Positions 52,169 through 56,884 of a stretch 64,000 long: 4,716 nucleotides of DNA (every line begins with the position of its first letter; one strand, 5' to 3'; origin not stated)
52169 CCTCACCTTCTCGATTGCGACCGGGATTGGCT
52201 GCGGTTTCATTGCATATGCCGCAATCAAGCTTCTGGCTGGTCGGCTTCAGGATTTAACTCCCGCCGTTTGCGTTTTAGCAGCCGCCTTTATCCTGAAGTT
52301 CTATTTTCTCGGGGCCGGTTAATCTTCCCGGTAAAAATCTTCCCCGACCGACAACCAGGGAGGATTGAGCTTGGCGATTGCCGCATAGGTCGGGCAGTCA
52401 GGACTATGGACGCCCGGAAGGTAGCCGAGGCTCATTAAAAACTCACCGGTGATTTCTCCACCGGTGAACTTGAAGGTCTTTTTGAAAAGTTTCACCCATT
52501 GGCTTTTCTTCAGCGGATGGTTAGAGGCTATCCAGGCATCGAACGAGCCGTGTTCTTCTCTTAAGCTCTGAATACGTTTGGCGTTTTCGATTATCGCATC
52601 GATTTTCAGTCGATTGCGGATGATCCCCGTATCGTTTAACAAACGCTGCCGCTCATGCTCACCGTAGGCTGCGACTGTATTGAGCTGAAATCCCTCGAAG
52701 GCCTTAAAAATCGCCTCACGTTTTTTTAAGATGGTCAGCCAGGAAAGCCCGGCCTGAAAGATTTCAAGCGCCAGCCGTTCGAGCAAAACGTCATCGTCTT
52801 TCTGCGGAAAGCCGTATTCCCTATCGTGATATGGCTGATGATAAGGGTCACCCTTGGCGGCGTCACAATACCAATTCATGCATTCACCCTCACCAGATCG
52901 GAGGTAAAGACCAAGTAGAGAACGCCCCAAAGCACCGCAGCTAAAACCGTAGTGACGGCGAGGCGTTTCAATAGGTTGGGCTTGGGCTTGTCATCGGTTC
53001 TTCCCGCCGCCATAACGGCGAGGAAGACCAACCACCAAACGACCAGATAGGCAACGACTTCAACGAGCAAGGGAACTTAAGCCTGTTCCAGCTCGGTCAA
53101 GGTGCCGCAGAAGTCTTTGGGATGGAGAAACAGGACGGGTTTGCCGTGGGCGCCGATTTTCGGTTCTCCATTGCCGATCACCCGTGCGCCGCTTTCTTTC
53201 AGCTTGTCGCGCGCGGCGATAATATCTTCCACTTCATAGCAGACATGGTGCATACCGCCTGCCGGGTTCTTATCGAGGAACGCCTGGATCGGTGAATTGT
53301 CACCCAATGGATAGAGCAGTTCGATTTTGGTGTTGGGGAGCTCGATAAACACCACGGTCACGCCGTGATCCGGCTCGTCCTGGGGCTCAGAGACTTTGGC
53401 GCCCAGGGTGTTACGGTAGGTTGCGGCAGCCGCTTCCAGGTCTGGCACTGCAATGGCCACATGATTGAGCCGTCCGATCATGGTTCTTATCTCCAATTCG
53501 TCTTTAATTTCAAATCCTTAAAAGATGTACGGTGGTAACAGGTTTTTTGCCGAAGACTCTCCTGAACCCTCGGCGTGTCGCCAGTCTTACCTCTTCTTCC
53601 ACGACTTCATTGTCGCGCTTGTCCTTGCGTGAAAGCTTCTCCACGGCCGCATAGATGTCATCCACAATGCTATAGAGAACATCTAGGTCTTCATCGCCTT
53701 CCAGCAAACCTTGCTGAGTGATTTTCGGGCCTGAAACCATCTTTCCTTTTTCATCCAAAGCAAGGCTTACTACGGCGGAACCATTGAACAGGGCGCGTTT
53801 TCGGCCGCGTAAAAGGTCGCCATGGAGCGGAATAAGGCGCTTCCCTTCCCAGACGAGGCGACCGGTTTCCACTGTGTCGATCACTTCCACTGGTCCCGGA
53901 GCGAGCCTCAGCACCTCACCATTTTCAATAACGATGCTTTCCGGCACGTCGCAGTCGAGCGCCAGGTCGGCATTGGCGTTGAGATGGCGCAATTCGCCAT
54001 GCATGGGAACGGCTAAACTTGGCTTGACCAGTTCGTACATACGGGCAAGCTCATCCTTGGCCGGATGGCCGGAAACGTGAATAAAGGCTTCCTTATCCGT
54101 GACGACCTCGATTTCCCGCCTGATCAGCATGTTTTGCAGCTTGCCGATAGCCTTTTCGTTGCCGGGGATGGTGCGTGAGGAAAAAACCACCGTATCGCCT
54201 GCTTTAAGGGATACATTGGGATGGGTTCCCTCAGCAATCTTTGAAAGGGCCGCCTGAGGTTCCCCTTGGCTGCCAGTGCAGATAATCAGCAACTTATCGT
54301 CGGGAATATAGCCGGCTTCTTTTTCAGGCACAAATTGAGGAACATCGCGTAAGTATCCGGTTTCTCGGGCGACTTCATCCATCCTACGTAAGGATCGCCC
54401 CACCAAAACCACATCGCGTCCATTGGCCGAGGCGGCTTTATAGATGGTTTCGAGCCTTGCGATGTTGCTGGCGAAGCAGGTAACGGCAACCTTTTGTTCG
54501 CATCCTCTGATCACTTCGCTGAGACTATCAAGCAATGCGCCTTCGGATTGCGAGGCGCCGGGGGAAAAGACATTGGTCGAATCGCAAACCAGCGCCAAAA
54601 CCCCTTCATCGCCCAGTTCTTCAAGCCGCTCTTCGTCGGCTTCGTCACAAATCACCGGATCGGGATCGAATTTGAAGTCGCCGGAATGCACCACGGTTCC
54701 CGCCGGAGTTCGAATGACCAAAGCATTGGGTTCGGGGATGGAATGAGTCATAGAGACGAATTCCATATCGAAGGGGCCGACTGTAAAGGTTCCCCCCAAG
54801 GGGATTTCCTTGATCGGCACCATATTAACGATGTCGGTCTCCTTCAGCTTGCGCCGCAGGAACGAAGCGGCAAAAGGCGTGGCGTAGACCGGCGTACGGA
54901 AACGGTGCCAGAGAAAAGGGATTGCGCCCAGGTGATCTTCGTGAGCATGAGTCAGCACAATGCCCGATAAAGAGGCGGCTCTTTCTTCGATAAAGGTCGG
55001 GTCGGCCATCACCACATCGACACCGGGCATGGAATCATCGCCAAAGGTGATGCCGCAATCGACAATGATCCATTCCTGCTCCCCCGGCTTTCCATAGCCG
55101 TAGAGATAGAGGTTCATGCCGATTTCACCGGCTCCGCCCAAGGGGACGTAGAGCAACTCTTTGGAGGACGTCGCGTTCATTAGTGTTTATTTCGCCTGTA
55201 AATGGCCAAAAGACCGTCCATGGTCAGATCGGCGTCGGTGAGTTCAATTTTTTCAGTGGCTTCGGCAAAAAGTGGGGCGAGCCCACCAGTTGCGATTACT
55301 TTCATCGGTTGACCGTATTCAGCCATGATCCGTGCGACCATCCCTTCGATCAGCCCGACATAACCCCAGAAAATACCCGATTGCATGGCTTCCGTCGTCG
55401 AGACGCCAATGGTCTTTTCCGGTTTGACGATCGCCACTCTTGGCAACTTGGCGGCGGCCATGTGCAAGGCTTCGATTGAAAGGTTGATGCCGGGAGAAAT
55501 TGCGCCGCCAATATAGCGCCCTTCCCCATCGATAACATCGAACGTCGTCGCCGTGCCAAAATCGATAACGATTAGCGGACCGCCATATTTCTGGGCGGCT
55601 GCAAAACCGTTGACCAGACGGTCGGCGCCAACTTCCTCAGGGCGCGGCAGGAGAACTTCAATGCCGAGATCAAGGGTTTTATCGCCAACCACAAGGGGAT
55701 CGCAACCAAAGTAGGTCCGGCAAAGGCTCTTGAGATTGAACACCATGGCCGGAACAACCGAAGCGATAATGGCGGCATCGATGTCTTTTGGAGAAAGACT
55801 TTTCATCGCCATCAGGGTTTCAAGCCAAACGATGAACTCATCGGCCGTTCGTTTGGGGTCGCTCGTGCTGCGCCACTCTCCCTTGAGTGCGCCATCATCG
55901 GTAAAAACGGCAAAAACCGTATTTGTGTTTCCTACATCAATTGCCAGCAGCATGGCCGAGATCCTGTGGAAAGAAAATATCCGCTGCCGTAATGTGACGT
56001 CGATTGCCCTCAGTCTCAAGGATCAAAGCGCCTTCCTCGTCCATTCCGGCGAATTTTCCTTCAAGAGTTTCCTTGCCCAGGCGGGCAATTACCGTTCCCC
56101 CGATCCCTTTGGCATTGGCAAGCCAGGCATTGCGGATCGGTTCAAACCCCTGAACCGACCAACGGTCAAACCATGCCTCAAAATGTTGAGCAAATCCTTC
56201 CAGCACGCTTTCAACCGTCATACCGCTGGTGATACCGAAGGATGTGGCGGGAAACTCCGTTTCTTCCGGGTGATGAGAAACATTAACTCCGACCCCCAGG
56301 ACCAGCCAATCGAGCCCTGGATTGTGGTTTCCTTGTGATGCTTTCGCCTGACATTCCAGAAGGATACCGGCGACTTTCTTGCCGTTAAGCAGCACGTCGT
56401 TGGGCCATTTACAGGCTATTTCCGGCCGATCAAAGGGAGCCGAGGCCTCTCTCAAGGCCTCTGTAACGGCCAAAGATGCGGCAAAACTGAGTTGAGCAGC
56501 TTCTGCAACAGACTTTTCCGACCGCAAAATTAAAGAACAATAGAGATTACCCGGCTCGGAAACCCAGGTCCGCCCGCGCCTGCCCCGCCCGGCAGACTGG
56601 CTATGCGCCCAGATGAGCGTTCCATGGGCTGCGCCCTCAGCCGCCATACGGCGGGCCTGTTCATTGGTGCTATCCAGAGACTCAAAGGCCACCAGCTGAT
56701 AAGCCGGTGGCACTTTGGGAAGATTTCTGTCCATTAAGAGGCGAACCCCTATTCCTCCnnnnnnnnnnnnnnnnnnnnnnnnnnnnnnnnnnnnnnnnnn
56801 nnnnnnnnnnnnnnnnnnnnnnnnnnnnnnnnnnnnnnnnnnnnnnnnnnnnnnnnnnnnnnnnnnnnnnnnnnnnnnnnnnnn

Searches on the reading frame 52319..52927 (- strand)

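Call 34: search_protein_families(library=pfam, proteins=[window:52319-52927:-], max_evalue=0.00001)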
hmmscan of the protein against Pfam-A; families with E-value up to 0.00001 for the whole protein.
window:52319-52927:- (202 aa): 1 family
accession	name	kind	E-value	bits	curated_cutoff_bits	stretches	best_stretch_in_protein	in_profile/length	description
PF03352.18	Adenine_glyco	-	1e-38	133.4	25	1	25-137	3-115/177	Methyladenine glycosylase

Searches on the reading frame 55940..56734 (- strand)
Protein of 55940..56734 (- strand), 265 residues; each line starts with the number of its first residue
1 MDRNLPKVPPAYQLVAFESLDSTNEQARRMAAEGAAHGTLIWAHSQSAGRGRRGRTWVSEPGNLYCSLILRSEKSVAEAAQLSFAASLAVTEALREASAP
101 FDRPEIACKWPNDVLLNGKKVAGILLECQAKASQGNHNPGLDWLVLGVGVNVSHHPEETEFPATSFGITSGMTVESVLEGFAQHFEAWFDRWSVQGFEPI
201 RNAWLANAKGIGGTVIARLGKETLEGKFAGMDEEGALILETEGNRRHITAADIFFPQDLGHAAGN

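Call 67: search_protein_families(library=pfam, proteins=[window:55940-56734:-], max_evalue=0.001)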
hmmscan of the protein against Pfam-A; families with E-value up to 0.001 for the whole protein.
window:55940-56734:- (265 aa): 4 families
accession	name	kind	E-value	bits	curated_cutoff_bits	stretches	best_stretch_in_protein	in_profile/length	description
PF03099.24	BPL_LplA_LipB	-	1.2e-20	74.2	21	1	17-129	2-118/133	Biotin/lipoate A/B protein ligase family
PF16917.10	BPL_LplA_LipB_2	-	1.1e-19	71.2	27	1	9-205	2-182/183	Biotin/lipoate A/B protein ligase family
PF02237.23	BPL_C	-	3.3e-10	40.1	21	1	211-255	2-47/48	Biotin protein ligase C terminal domain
PF21948.1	LplA-B_cat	-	0.00084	19.8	27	0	50-124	61-129/200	Lipoyl protein ligase A/B catalytic domain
